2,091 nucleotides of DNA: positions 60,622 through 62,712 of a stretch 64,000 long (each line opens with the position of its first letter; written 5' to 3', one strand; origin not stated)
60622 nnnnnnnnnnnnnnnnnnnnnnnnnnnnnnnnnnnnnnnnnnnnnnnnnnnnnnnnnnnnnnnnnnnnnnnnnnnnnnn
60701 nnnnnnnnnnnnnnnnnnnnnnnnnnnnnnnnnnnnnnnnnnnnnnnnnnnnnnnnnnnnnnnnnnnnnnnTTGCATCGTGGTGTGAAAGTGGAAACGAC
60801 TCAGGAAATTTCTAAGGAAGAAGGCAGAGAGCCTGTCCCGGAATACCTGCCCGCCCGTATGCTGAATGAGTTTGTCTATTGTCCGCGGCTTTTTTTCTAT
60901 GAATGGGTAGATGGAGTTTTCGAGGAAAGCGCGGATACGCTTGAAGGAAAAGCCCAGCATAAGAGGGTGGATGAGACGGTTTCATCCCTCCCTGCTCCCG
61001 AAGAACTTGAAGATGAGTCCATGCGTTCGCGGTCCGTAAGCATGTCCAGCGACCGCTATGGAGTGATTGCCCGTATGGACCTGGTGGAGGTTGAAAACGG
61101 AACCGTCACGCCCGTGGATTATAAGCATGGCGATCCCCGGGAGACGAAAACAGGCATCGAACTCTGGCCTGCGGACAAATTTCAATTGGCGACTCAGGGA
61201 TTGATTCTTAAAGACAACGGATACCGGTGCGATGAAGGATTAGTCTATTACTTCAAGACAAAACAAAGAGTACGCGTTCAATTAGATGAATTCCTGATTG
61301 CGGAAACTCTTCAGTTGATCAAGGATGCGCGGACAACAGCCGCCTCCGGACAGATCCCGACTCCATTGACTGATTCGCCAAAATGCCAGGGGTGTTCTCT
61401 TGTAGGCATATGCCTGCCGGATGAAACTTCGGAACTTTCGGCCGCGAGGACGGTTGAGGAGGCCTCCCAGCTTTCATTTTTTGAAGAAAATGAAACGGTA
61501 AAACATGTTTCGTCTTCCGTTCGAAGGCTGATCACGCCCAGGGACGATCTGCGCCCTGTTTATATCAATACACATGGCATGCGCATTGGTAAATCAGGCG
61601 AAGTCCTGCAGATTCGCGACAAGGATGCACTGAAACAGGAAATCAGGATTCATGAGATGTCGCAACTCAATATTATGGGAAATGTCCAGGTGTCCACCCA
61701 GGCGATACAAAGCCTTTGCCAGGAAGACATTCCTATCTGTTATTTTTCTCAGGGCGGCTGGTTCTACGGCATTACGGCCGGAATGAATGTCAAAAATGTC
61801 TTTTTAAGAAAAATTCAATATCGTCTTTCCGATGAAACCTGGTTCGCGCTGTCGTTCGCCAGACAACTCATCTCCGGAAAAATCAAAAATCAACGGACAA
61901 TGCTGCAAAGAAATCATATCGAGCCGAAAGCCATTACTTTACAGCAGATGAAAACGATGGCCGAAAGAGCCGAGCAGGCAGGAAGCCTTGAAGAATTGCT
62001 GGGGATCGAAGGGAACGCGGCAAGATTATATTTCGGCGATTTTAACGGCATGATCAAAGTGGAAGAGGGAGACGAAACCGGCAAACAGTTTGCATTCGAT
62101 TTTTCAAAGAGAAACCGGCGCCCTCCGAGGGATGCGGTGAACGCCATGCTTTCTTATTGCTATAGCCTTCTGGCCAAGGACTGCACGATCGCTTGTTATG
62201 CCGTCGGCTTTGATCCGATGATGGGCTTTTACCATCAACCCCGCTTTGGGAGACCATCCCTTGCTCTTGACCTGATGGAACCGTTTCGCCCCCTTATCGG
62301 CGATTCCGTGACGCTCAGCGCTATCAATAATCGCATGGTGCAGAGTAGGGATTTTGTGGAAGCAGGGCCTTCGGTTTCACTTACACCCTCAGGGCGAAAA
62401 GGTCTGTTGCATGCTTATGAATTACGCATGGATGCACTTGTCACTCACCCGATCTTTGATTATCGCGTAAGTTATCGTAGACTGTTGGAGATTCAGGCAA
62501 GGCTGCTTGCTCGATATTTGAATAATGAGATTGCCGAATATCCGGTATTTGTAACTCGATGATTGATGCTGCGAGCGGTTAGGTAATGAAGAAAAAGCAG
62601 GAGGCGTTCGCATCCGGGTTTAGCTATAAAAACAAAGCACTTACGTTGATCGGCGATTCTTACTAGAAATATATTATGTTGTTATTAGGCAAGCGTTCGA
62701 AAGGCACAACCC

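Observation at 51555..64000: Type I-G-like CRISPR-Cas locus with a non-canonical effector gene set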

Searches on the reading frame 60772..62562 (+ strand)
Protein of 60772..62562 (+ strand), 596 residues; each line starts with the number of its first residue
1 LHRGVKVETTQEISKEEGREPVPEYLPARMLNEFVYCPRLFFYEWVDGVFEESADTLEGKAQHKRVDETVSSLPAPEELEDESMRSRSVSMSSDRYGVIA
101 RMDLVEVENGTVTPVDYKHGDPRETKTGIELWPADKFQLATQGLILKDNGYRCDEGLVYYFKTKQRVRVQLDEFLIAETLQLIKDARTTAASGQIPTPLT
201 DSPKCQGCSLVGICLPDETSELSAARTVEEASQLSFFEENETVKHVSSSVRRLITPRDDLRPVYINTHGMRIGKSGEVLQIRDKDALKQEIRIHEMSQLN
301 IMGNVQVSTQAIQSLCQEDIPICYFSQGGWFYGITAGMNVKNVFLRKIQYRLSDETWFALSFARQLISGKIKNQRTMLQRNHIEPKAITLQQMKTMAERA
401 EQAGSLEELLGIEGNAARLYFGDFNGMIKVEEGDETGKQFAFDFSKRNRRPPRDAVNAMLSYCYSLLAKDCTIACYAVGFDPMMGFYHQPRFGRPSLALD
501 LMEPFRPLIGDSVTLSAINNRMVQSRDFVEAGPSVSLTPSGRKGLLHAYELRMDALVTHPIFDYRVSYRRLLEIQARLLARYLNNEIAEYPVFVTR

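Call 3: search_protein_families(library=ncbifam, proteins=[window:60772-62562:+], max_evalue=0.01)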
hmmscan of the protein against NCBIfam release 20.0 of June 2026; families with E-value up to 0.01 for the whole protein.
window:60772-62562:+ (596 aa): 11 families
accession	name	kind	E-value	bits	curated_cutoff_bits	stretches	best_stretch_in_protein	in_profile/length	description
NF049935.1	cas4g_cas1g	exception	1e-227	757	560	1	25-596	1-546/546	CRISPR-associated endonuclease Cas4g/Cas1g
TIGR04093.1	cas1_CYANO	exception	4.6e-89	298.6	385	1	263-596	3-334/334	type I-D CRISPR-associated endonuclease Cas1d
TIGR03640.1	cas1_DVULG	exception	8.8e-88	294.7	385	1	261-594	4-339/340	type I-C CRISPR-associated endonuclease Cas1c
TIGR00287.1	cas1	equivalog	2.2e-81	273.5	71.7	1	263-587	2-323/327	CRISPR-associated endonuclease Cas1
TIGR03983.1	cas1_MYXAN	equivalog_domain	5.3e-74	249.2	358.05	1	252-581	3-332/347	type I-MYXAN CRISPR-associated endonuclease Cas1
TIGR03641.1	cas1_HMARI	exception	8e-52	176.5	304.1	1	262-593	2-320/324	type I-B CRISPR-associated endonuclease Cas1b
TIGR04329.1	cas1_PREFRAN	exception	4.5e-33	114.7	300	1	270-593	18-315/317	type V CRISPR-associated endonuclease Cas1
TIGR00372.1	cas4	equivalog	7.2e-30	104.2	65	1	30-216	5-180/180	CRISPR-associated protein Cas4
TIGR03639.1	cas1_NMENI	exception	5.4e-18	65.3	120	1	263-517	4-233/278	type II CRISPR-associated endonuclease Cas1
TIGR04328.1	cas4_PREFRAN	exception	4.8e-07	30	70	1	30-214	5-175/178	type V CRISPR-associated protein Cas4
TIGR03638.1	cas1_ECOLI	exception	9.2e-06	25.1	215.6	1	397-490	121-206/269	type I-E CRISPR-associated endonuclease Cas1e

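Call 4: search_protein_families(library=pfam, proteins=[window:60772-62562:+], max_evalue=0.01)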
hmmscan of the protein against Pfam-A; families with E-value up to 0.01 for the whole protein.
window:60772-62562:+ (596 aa): 3 families
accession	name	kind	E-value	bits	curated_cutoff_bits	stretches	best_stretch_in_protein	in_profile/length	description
PF01867.21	Cas_Cas1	-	1.2e-91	307.3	22.3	1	263-550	1-282/283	CRISPR associated protein Cas1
PF01930.23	Cas_Cas4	-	4.5e-16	59.8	22.7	1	30-215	4-159/160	Domain of unknown function DUF83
PF12705.13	PDDEXK_1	-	2.1e-09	38.1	22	1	80-214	107-246/247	PD-(D/E)XK nuclease superfamily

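Call 5: search_protein_families(library=padloc, proteins=[window:60772-62562:+], max_evalue=0.001)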
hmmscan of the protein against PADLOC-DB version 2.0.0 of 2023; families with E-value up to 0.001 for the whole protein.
window:60772-62562:+ (596 aa): 44 families (the best 25 are shown)
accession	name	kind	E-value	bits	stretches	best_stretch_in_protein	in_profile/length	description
PDLC01747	Cas1g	-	1e-176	586.6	1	26-596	1-523/523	-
PDLC02067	Cas1b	-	3e-103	344.4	1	32-581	4-518/533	-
PDLC00928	Cas1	-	5.7e-102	338.9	1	262-584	2-314/315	Cas1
PDLC01248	Cas1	-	4.5e-98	326.3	1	262-584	2-288/289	"CAS-I,CAS-II,CAS-III,CAS-IV,CAS-V,CAS-VI; acquisition_1"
PDLC01608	Cas1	-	7.5e-93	309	1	263-550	1-275/276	"CAS-I,CAS-II,CAS-III,CAS-IV,CAS-V,CAS-VI; acquisition_1"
PDLC01743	Cas1c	-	2.6e-90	301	1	260-595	5-336/337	-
PDLC00923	Cas1c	-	2.3e-88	294.7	1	261-594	4-339/340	"CRISPR-associated endonuclease Cas1, subtype I-C/DVULG"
PDLC01334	Cas1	-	3.8e-88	294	1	262-594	4-336/336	"CAS-I,CAS-II,CAS-III,CAS-IV,CAS-V,CAS-VI; acquisition_1"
PDLC02025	Cas1d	-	1e-84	282.7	1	263-595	4-315/316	-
PDLC00927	Cas1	-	5.9e-82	273.5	1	263-587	2-323/327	CRISPR-associated endonuclease Cas1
PDLC00922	Cas1a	-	1.4e-74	249.2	1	252-581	3-332/347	"CRISPR-associated endonuclease Cas1, subtype MYXAN"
PDLC01449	Cas1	-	6.4e-66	220.5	1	261-586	2-283/285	"CAS-I,CAS-II,CAS-III,CAS-IV,CAS-V,CAS-VI; acquisition_1"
PDLC01249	Cas1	-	7.1e-65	217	1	263-528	1-246/246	"CAS-I,CAS-II,CAS-III,CAS-IV,CAS-V,CAS-VI; acquisition_1"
PDLC01740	Cas1_IIIa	-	6.4e-59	198.4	1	263-585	3-316/331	-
PDLC01742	Cas1b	-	5.4e-52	175.3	1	263-586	5-316/326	-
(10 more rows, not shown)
